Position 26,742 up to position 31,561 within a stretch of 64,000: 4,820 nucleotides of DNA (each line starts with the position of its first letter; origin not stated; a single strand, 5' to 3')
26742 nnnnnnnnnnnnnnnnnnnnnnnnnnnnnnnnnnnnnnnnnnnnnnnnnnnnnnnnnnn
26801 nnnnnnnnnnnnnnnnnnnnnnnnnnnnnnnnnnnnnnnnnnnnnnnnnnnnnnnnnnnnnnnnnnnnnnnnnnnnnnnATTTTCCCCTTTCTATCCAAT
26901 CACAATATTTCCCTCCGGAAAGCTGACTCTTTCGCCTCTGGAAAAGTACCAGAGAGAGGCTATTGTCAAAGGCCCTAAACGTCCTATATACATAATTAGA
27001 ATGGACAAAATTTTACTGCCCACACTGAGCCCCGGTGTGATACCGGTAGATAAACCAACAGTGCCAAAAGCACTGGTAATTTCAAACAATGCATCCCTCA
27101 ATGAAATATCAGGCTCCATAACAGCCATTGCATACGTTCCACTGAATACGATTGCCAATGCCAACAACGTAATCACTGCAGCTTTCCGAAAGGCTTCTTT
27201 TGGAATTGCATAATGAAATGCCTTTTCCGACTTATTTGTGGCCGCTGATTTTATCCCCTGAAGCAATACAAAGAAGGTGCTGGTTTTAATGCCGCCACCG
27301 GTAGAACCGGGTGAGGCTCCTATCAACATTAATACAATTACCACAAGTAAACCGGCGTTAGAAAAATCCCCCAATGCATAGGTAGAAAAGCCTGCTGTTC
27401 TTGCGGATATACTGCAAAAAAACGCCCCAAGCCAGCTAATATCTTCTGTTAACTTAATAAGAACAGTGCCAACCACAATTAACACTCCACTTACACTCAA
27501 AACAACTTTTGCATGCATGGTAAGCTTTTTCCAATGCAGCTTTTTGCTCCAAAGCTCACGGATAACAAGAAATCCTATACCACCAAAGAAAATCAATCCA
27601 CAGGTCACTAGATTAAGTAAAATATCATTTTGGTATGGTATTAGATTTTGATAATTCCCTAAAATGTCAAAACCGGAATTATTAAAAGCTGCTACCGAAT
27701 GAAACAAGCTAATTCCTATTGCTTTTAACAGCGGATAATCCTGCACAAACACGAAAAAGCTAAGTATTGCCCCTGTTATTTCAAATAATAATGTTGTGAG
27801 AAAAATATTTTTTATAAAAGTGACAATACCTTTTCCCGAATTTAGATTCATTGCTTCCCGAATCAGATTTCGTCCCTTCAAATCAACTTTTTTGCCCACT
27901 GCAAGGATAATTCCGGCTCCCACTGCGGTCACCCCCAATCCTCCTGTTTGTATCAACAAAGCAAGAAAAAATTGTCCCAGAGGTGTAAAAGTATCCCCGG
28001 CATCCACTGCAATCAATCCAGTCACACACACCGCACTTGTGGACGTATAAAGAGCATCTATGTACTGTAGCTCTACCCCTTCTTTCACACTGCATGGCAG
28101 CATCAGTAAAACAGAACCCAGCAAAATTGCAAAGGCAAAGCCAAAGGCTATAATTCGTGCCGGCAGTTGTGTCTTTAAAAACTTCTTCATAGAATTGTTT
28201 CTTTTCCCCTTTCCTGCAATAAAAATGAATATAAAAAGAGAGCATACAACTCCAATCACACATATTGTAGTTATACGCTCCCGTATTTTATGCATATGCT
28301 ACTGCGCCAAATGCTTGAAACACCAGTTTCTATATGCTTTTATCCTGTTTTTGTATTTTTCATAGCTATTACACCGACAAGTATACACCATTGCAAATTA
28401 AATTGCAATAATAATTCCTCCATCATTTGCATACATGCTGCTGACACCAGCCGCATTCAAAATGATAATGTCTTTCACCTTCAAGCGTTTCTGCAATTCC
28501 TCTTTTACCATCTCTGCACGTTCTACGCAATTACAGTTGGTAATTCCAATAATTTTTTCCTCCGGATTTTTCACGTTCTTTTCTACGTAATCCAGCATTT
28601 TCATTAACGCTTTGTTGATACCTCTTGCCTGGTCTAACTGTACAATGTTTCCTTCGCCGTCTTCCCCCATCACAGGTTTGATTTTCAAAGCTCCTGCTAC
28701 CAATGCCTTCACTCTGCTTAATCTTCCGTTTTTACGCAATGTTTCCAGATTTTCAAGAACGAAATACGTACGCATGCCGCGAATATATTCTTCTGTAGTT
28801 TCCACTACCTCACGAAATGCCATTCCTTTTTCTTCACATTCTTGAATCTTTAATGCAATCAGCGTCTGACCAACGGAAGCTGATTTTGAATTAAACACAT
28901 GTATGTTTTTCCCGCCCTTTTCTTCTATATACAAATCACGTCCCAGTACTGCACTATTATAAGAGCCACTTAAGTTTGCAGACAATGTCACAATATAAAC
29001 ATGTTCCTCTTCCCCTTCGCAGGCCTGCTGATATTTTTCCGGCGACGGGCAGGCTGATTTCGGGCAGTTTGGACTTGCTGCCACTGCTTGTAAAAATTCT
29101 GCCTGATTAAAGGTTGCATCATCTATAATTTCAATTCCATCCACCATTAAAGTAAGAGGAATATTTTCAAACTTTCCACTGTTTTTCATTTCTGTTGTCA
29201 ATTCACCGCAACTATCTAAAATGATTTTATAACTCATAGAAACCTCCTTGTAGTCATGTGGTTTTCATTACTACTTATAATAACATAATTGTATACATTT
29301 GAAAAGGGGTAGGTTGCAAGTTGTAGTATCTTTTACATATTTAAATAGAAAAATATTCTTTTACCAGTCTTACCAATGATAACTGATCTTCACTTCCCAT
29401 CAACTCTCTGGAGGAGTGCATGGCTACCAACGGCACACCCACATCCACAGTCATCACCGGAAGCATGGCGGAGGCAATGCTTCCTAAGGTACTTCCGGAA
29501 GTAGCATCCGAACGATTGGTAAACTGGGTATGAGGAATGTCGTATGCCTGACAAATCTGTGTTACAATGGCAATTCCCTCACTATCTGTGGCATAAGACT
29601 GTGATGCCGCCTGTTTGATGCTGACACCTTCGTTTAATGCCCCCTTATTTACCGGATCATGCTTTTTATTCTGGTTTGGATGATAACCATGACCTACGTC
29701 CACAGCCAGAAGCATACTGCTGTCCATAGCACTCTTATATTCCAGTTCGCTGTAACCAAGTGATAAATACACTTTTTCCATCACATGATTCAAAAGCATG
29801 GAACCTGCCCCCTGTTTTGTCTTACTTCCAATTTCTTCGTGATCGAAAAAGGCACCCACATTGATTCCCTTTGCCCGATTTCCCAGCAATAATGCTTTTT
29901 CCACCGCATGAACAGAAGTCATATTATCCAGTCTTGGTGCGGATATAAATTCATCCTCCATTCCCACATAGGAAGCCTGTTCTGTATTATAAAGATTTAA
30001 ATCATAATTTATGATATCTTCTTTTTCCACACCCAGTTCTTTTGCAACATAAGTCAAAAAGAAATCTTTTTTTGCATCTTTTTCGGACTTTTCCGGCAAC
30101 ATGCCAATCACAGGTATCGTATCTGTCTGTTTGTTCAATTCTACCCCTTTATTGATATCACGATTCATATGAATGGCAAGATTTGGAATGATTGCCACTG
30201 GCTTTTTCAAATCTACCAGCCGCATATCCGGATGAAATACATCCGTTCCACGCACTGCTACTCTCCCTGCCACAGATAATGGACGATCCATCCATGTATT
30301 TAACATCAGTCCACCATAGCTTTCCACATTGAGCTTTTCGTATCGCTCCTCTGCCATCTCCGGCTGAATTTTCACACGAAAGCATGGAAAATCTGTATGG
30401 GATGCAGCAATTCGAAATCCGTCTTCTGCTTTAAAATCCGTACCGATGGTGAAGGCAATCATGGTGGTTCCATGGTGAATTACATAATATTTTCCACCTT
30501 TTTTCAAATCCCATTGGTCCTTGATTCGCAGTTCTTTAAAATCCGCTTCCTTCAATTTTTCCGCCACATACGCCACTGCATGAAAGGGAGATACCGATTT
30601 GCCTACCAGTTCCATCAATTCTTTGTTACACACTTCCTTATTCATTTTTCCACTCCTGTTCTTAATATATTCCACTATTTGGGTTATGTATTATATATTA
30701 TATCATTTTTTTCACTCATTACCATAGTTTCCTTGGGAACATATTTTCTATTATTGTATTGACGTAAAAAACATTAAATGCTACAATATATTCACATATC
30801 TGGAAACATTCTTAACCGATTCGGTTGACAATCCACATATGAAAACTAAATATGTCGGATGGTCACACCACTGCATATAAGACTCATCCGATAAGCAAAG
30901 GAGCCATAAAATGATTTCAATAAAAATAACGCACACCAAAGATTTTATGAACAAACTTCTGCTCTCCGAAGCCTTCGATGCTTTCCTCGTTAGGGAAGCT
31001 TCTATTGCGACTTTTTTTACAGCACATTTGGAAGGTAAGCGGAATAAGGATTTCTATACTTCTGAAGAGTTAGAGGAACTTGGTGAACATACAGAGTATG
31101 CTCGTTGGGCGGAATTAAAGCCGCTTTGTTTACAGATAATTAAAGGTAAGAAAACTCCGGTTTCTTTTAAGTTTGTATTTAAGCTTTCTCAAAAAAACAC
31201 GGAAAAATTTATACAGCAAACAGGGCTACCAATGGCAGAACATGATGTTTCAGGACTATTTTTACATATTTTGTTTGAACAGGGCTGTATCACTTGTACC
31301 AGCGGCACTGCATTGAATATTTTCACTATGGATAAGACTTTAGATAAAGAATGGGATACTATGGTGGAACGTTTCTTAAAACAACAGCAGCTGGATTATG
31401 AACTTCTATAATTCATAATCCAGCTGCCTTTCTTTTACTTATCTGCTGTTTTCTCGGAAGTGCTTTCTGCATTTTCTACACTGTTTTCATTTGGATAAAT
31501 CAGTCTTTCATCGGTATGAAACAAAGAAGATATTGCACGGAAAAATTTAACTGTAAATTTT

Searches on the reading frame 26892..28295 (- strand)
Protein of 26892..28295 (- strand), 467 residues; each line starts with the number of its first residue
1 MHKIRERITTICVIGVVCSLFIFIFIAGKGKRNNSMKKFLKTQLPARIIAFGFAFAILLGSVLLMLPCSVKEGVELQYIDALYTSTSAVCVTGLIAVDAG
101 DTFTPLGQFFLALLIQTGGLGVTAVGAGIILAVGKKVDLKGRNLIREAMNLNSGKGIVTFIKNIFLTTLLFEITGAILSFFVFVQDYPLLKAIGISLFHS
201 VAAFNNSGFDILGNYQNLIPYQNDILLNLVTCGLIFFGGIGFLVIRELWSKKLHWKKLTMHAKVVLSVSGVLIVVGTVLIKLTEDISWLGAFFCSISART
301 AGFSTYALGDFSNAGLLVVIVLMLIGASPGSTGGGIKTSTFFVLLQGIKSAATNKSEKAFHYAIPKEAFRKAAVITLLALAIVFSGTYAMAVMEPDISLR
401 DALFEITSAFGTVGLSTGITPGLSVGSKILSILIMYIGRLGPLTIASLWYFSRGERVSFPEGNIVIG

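Call 57: search_protein_families(library=pfam, proteins=[window:26892-28295:-], max_evalue=0.00001)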
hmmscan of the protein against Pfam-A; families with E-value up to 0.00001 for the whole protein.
window:26892-28295:- (467 aa): 1 family
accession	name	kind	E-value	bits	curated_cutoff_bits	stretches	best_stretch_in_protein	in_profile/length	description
PF02386.22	TrkH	-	2e-43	149.1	27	1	47-446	37-487/502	Cation transport protein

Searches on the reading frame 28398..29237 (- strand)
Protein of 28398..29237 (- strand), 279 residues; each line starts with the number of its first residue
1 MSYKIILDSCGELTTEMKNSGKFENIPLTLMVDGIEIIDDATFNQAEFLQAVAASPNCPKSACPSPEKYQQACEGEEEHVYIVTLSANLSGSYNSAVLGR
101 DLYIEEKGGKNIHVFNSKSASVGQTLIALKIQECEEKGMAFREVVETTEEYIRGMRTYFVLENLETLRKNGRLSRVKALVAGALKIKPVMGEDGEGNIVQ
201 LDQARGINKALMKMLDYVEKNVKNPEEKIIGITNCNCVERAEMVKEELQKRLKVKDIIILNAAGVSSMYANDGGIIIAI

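Call 57: search_protein_families(library=pfam, proteins=[window:28398-29237:-], max_evalue=0.00001)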
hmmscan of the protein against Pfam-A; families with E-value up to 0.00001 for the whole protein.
window:28398-29237:- (279 aa): 1 family
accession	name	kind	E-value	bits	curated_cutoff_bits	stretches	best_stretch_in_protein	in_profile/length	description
PF02645.21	DegV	-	3.5e-56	191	27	1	3-273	2-271/280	Uncharacterised protein, DegV family COG1307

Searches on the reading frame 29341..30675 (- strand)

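Call 57: search_protein_families(library=pfam, proteins=[window:29341-30675:-], max_evalue=0.00001)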
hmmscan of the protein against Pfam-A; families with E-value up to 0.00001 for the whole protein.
window:29341-30675:- (444 aa): 2 families
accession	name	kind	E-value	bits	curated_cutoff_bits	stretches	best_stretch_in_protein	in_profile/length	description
PF02127.20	Peptidase_M18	-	3e-127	425.5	24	1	24-442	2-432/432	Aminopeptidase I zinc metalloprotease (M18)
PF05343.19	Peptidase_M42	-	1.2e-06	28.3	23.2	0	316-437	179-292/292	M42 glutamyl aminopeptidase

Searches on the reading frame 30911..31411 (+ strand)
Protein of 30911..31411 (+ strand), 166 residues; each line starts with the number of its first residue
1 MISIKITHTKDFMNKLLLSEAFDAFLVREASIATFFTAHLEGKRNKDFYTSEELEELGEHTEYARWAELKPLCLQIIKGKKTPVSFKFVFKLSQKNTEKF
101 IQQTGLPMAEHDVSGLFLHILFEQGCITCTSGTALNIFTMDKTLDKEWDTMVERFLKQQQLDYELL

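Call 57: search_protein_families(library=pfam, proteins=[window:30911-31411:+], max_evalue=0.00001)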
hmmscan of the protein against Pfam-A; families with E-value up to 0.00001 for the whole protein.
window:30911-31411:+ (166 aa): 1 family
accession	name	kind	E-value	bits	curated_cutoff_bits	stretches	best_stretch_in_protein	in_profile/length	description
PF18988.5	DUF5721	-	1.8e-55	187.3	25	1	15-164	1-149/149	Family of unknown function (DUF5721)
